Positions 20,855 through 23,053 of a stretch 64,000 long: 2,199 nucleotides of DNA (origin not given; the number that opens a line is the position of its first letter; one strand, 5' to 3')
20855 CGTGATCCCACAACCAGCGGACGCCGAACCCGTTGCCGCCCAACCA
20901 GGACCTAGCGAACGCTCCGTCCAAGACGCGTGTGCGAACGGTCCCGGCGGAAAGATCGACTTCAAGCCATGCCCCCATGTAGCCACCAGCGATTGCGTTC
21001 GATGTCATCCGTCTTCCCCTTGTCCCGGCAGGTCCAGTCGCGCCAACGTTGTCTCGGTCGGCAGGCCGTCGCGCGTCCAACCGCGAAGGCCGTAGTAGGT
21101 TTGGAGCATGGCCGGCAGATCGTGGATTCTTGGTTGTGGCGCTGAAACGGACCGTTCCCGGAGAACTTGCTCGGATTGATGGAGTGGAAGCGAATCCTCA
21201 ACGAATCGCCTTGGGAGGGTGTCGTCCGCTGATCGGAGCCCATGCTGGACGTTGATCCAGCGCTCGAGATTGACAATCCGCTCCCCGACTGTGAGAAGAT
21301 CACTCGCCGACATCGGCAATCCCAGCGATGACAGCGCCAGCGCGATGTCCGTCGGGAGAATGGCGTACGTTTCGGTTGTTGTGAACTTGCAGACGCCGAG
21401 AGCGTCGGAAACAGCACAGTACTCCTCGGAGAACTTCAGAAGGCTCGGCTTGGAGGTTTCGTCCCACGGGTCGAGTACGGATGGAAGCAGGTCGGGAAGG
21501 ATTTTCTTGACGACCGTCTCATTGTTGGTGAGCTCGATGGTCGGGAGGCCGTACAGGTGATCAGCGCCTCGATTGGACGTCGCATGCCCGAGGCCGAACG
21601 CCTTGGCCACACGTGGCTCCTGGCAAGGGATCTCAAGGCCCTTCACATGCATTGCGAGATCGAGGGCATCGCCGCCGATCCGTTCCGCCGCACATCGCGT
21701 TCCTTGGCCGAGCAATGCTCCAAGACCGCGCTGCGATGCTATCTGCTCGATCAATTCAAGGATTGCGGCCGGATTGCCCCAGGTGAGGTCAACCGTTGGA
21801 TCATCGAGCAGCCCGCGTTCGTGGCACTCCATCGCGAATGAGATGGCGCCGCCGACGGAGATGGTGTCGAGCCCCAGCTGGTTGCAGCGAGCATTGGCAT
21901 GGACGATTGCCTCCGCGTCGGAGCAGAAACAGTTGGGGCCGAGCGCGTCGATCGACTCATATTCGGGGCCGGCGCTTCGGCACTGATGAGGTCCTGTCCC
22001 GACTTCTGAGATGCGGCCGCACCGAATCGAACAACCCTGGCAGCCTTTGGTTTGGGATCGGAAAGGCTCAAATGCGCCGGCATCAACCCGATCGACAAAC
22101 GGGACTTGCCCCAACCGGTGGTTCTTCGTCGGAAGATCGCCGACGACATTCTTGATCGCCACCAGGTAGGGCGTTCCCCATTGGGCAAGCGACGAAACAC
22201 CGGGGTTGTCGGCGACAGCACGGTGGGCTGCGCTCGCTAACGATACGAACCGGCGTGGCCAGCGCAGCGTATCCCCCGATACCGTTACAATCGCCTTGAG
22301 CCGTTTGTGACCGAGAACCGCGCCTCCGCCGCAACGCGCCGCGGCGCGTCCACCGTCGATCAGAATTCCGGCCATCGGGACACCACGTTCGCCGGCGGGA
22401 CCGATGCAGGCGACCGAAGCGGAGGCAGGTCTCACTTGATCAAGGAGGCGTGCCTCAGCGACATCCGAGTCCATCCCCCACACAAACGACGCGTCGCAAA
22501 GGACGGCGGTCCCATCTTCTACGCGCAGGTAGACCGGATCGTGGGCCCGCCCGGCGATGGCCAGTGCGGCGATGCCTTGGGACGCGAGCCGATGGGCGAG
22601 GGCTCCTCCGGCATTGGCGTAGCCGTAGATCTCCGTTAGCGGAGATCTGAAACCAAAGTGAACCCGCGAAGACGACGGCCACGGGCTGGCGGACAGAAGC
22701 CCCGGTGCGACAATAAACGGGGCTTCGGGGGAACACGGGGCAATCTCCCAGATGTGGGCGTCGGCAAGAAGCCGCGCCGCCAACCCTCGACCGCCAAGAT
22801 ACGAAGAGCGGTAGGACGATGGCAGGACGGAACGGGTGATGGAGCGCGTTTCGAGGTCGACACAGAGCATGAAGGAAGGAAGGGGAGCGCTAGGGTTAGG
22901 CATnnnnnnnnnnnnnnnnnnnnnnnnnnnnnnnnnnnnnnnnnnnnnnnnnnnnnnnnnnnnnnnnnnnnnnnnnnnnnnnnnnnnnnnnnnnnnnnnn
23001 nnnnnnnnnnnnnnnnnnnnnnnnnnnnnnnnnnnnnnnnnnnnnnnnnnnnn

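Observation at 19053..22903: Two divergent, translationally coupled tungsten-type AOR-family genes in tandem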

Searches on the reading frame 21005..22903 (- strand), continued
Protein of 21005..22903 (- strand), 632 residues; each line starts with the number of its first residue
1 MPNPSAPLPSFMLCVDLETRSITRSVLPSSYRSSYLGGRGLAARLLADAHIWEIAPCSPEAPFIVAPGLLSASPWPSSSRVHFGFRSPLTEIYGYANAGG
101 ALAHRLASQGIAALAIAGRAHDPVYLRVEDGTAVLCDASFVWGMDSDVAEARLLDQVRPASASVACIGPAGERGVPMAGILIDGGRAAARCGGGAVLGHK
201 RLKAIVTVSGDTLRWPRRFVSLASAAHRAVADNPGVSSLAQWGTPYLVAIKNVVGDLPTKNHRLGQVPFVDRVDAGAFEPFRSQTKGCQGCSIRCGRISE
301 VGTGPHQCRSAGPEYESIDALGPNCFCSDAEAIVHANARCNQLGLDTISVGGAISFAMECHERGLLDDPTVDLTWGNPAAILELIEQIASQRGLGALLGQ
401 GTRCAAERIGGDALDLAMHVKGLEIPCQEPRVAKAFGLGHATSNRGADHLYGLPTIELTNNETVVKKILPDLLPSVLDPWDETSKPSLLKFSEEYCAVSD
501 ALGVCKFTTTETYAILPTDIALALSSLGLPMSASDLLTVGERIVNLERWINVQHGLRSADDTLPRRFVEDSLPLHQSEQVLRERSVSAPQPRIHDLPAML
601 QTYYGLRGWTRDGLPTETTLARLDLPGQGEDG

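Call 87: search_protein_families(library=pfam, proteins=[L040:11938-12813:+, L040:12788-13282:+, L040:13301-15637:+, L039:2797-3675:+, L039:3653-4168:+, L044:15632-16498:+, L044:16499-17002:+, L040:8507-9613:-], max_evalue=0.0001)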
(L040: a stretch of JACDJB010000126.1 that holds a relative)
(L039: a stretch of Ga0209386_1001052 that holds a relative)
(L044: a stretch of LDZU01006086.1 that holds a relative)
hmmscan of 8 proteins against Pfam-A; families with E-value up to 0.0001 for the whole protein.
L040:11938-12813:+ (291 aa): 2 families
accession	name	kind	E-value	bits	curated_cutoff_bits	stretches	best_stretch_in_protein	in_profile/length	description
PF00941.27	FAD_binding_5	-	1.3e-42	146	27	1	3-168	2-165/170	FAD binding domain in molybdopterin dehydrogenase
PF03450.22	CO_deh_flav_C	-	4.5e-09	36.8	25.5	1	182-281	3-101/102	CO dehydrogenase flavoprotein C-terminal domain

L040:12788-13282:+ (164 aa): 2 families
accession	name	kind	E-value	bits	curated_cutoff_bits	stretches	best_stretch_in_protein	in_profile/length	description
PF01799.25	Fer2_2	-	1.7e-28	99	30.3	1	78-152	1-75/75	[2Fe-2S] binding domain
PF00111.32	Fer2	-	8e-06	26.1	21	1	12-60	3-52/77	2Fe-2S iron-sulfur cluster binding domain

L040:13301-15637:+ (778 aa): 3 families
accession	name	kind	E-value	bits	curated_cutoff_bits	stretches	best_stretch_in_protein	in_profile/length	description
PF20256.3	MoCoBD_2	-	2.6e-78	263.8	27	1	417-701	1-283/283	Molybdopterin cofactor-binding domain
PF02738.23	MoCoBD_1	-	1.3e-74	250.9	27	1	153-392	7-244/244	Molybdopterin cofactor-binding domain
PF01315.27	Ald_Xan_dh_C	-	3e-24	85.9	31.3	1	22-127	2-110/110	Aldehyde oxidase and xanthine dehydrogenase, a/b hammerhead domain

L039:2797-3675:+ (292 aa): 2 families
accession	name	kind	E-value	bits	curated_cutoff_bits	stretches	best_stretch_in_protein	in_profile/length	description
PF00941.27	FAD_binding_5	-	3.2e-41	141.4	27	1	3-169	2-166/170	FAD binding domain in molybdopterin dehydrogenase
PF03450.22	CO_deh_flav_C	-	1.5e-08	35.2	25.5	1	183-278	4-98/102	CO dehydrogenase flavoprotein C-terminal domain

L039:3653-4168:+ (171 aa): 2 families
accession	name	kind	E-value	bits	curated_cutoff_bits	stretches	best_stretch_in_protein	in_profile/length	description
PF01799.25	Fer2_2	-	7.2e-29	100.2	30.3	1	78-151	2-75/75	[2Fe-2S] binding domain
PF00111.32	Fer2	-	2.1e-06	28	21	1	9-62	1-54/77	2Fe-2S iron-sulfur cluster binding domain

L044:15632-16498:+ (288 aa): 2 families
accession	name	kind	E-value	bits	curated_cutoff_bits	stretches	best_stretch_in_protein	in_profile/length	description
PF00941.27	FAD_binding_5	-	7.3e-45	153.3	27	1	3-171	2-166/170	FAD binding domain in molybdopterin dehydrogenase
PF03450.22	CO_deh_flav_C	-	2e-14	54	25.5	1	185-283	4-101/102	CO dehydrogenase flavoprotein C-terminal domain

L044:16499-17002:+ (167 aa): 2 families
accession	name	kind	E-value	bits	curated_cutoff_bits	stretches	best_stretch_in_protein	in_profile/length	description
PF01799.25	Fer2_2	-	1.2e-33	115.4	30.3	1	78-152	1-75/75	[2Fe-2S] binding domain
PF00111.32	Fer2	-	7.4e-06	26.3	21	1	11-62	2-53/77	2Fe-2S iron-sulfur cluster binding domain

L040:8507-9613:- (368 aa): 3 families
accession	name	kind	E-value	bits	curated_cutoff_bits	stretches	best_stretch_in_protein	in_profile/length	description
PF00589.27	Phage_integrase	-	6.9e-33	114.3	27.1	1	182-349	17-169/172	Phage integrase family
PF02899.23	Phage_int_SAM_1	-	5.3e-08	33.5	22.3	1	59-138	9-79/83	Phage integrase, N-terminal SAM-like domain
PF13495.12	Phage_int_SAM_4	-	8.8e-08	32.9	27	1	53-138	3-78/85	Phage integrase, N-terminal SAM-like domain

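Call 105: search_protein_representatives(protein=window:21005-22903:-)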
Query: 632 residues. Proteins with E-value up to 0.001 (for the whole library): 8536; up to 1e-10: 4876; up to 1e-30: 1906. The best 150 are listed.
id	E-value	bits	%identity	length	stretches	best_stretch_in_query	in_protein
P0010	1.4e-214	730.5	58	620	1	9-625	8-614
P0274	4.3e-166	570.3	49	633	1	30-626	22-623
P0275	2.8e-125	435.5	41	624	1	12-624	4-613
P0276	2.5e-124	432.4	46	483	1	11-490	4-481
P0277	3.2e-121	422.1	49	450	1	196-623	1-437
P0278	7.4e-121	420.9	39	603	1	15-616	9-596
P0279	4.1e-119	415.1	40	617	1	15-628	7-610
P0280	1.7e-118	413.1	49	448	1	197-632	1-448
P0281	1.3e-116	406.9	39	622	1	12-628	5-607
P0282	6.1e-110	384.8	41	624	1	13-625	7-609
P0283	3.3e-108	379.1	37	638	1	12-626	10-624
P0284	8.9e-108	377.7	41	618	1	14-627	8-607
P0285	4.1e-106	372.2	39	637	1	12-625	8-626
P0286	9.9e-106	370.9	38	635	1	27-625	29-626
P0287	9.9e-105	367.6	40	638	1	28-625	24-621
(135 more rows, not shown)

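Call 109: predict_structure(alignment_id=A1)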
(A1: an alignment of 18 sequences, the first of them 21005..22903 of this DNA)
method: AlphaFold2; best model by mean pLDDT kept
length: 632 residues; sequences in the alignment: 18
mean_pLDDT: 83.4   pTM: 0.90
mean pLDDT of the five models: 83.4, 80.8, 80.4, 78.7, 75.1
residues with pLDDT >= 90: 305; 70-90: 212; 50-70: 89; < 50: 26
segments of 3 or more residues with pLDDT < 50: 1-4, 446-450, 579-581, 583-585, 629-632
pLDDT, mean of each block of 10 residues (from residue 1): 61 97 93 93 96 95 96 88 91 83 92 97 97 97 96 93 95 94 78 93 95 89 92 76 64 54 53 55 62 76 86 68 78 89 89 88 91 92 96 93 88 74 59 81 57 57 81 82 89 90 86 88 93 95 93 89 78 60 57 88 95 92 76 34
secondary structure, 60 per line:
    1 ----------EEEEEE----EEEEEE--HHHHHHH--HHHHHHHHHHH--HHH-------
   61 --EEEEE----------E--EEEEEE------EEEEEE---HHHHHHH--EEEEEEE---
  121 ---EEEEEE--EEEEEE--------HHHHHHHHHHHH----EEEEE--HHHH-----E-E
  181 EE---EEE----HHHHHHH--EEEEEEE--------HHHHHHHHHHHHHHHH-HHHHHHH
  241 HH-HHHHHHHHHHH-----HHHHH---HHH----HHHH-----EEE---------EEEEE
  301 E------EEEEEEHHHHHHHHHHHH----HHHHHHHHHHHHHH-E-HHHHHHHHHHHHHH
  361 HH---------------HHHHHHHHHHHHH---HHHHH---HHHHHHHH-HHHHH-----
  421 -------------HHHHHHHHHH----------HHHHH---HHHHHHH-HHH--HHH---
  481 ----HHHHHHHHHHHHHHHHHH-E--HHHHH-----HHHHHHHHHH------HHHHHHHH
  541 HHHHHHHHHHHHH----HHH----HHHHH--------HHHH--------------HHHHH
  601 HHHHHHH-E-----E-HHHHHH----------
elements in order: E11-16 E21-26 H29-35 H38-48 E63-67 E81-86 E93-98 H102-108 E111-117 E124-129 E132-137 H146-157 E162-166 H169-172 E180-182 E186-188 H193-199 E202-208 H217-232 H234-242 H244-254 H260-264 H275-278 E284-286 E296-301 E308-313 H314-325 H330-343 H347-362 H378-390 H394-398 H402-409 H411-415 H434-443 H454-458 H462-468 H485-502 H507-511 H517-526 H533-553 H565-569 H578-581 H596-607 H617-622

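Call 111: fold_search(model_id=the predicted structure, library=pdb)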
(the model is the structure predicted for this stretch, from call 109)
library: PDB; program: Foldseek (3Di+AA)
matches with E <= 10: 85; with E <= 0.001: 9
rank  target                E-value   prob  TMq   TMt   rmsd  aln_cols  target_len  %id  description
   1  9mqx_D                5.7e-42  1.00  0.87  0.91   2.7       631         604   34  Electron-bifurcating Tungstopyranopterin-containing aldehyde oxidoreductase with NADH (released 2025-07-16)
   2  9g7j_A                5.6e-40  1.00  0.87  0.90   3.3       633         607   30  Crystal structure of the tungsten-dependent aldehyde:ferredoxin oxidoreductase from Clostridium autoethanogenum. (released 2025-05-28)
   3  1aor_A                1.1e-39  1.00  0.87  0.90   3.1       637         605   34  STRUCTURE OF A HYPERTHERMOPHILIC TUNGSTOPTERIN ENZYME, ALDEHYDE FERREDOXIN OXIDOREDUCTASE (released 1995-04-20)
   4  8c0z_A                6.0e-38  1.00  0.85  0.87   3.6       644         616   33  CryoEM structure of a tungsten-containing aldehyde oxidoreductase from Aromatoleum aromaticum (released 2023-05-31)
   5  1b25_A                1.4e-35  1.00  0.82  0.84   4.6       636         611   28  FORMALDEHYDE FERREDOXIN OXIDOREDUCTASE FROM PYROCOCCUS FURIOSUS (released 1999-03-24)
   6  4z3w_A                3.3e-33  1.00  0.79  0.77   6.1       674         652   22  Active site complex BamBC of Benzoyl Coenzyme A reductase in complex with 1,5 Dienoyl-CoA (released 2015-06-24)
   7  4z3w_C                1.3e-31  1.00  0.79  0.76   6.4       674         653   23  Active site complex BamBC of Benzoyl Coenzyme A reductase in complex with 1,5 Dienoyl-CoA (released 2015-06-24)
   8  6x1o_A                9.0e-29  1.00  0.76  0.77   4.6       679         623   23  WOR5 from Pyrococcus furiosus, as crystallized (released 2021-11-24)
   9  6x1o_C                3.7e-28  1.00  0.77  0.78   4.5       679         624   23  WOR5 from Pyrococcus furiosus, as crystallized (released 2021-11-24)
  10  5twn_B                7.5e-01  0.01  0.07  0.08  20.5       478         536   13  CRYSTAL STRUCTURE OF THE HEPATITIS C VIRUS NS5B RNA- DEPENDENT RNA POLYMERASE IN COMPLEX WITH 5-[3-(tert-butylcarbamoy (released 2017-03-15)
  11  3qgd_B                1.1e+00  0.01  0.07  0.08  20.4       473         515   12  Crystal structure of the hepatitis C virus NS5B RNA-dependent RNA polymerase complex with (2E)-3-(4-{[(1-{[(13-cyclohe (released 2011-04-20)
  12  5pzn_A                1.2e+00  0.01  0.07  0.08  21.9       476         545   10  CRYSTAL STRUCTURE OF THE HEPATITIS C VIRUS NS5B RNA-DEPENDENT RNA POLYMERASE IN COMPLEX WITH 5-[3-(TERT-BUTYLCARBAMOYL (released 2017-05-10)
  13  4dru_A                1.3e+00  0.01  0.07  0.08  20.5       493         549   11  HCV NS5B in complex with macrocyclic INDOLE INHIBITOR (released 2012-04-18)
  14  5pzn_B                1.5e+00  0.01  0.07  0.08  20.8       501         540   11  CRYSTAL STRUCTURE OF THE HEPATITIS C VIRUS NS5B RNA-DEPENDENT RNA POLYMERASE IN COMPLEX WITH 5-[3-(TERT-BUTYLCARBAMOYL (released 2017-05-10)
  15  3qgh                  1.8e+00  0.01  0.07  0.07  20.4       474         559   11  Crystal structure of the hepatitis C virus NS5B RNA-dependent RNA polymerase genotype 1a complex with N-cyclopropyl-6-[( (released 2011-04-20)
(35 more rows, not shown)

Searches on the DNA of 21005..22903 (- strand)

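Call 94: search_rna_families(sources=[L101, L103, L105, L110, L109, L044], threshold=gathering)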
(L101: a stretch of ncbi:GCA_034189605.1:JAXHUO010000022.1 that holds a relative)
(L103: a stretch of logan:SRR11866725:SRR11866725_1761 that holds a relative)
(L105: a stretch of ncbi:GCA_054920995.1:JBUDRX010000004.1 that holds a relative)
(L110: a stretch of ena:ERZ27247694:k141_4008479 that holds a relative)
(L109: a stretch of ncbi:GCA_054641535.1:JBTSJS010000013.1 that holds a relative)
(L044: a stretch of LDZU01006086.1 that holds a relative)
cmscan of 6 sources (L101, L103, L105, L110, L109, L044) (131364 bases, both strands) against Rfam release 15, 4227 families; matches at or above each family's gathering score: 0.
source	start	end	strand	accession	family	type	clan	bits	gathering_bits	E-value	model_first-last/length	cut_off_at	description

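Call 96: search_rna_families(sources=[L022, L025, L026, L028, L030, L031, L043], threshold=gathering)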
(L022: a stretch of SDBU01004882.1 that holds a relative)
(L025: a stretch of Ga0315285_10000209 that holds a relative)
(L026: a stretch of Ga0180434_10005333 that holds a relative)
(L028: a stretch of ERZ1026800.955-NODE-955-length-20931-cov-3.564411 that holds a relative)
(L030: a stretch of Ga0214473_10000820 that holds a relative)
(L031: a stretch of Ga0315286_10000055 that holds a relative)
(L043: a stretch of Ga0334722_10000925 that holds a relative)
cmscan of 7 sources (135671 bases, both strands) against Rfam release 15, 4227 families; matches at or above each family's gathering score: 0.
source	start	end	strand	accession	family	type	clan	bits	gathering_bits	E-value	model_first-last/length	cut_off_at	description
